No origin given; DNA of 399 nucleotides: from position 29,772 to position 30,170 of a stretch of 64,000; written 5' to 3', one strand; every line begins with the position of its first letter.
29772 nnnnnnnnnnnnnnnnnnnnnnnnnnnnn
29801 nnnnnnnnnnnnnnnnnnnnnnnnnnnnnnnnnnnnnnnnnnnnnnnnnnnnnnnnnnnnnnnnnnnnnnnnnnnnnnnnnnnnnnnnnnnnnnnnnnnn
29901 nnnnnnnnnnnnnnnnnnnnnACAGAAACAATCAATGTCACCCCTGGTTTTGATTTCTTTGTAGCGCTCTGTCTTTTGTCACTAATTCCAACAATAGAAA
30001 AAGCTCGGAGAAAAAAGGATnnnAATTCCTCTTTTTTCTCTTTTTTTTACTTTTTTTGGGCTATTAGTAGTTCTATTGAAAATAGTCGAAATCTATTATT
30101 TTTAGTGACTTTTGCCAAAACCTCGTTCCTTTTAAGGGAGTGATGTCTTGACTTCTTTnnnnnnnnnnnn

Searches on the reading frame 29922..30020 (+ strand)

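Call 63: search_protein_families(library=ncbifam, proteins=[window:29922-30020:+], max_evalue=10)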
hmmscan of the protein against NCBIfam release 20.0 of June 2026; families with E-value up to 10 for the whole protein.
seq(33 aa): 1 family
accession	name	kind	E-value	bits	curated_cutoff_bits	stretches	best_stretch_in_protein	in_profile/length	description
NF045529.2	Heimdall-CTERM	domain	0.16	12.5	24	1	7-32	2-26/26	Heimdall-CTERM domain-containing surface protein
